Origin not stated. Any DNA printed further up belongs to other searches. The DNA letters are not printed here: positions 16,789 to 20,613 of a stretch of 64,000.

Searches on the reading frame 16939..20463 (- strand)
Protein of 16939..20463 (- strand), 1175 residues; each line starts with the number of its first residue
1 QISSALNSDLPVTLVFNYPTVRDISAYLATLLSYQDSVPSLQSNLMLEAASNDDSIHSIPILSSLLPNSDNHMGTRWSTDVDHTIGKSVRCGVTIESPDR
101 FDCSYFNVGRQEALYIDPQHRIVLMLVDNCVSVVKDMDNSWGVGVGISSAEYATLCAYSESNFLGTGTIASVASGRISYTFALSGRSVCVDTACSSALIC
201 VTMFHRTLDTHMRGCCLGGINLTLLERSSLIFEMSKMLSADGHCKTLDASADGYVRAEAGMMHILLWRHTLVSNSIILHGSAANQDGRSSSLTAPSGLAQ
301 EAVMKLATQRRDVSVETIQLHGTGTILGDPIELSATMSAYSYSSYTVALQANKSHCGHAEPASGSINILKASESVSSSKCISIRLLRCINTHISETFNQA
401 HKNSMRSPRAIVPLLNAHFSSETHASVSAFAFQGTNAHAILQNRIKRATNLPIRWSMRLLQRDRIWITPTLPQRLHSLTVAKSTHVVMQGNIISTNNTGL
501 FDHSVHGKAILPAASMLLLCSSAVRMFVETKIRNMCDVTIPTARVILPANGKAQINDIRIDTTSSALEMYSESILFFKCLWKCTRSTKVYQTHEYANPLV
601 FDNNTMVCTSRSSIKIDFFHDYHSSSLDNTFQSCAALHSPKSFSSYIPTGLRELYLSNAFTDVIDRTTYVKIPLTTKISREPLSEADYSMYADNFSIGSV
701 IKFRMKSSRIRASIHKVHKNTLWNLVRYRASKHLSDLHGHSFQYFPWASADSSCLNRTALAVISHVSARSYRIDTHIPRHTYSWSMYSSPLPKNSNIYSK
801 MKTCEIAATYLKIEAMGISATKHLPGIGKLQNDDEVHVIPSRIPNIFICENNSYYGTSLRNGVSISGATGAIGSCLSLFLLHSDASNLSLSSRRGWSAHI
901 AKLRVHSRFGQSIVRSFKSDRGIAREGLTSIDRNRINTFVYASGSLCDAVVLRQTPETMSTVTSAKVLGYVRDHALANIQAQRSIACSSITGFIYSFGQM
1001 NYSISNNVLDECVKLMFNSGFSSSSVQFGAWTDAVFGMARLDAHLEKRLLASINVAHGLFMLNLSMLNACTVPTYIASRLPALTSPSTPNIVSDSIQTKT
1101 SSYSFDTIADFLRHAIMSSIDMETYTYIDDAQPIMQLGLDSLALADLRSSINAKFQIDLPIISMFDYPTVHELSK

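Call 19: search_protein_families(library=pfam, proteins=[window:16939-20463:-], max_evalue=0.01)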
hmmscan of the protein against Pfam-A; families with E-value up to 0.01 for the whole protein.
window:16939-20463:- (1175 aa): 6 families
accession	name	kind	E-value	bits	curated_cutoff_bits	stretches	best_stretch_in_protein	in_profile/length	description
PF00109.32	ketoacyl-synt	-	9.7e-34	117.5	20.8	1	80-262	48-244/252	Beta-ketoacyl synthase, N-terminal domain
PF02801.28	Ketoacyl-synt_C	-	2.9e-20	72.9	20.8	1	278-373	4-105/119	Beta-ketoacyl synthase, C-terminal domain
PF08659.16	KR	-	1.5e-17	64.5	22.6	1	865-1033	5-180/180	KR domain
PF00550.31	PP-binding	-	8.1e-13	48.9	20.8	1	1128-1174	18-64/67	Phosphopantetheine attachment site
PF21089.3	PKS_DH_N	-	4.1e-05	23.9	27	1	479-553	9-82/103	Polyketide synthase dehydratase domain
PF16197.11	KAsynt_C_assoc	-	0.001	19.9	33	1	422-451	24-53/111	Ketoacyl-synthetase C-terminal extension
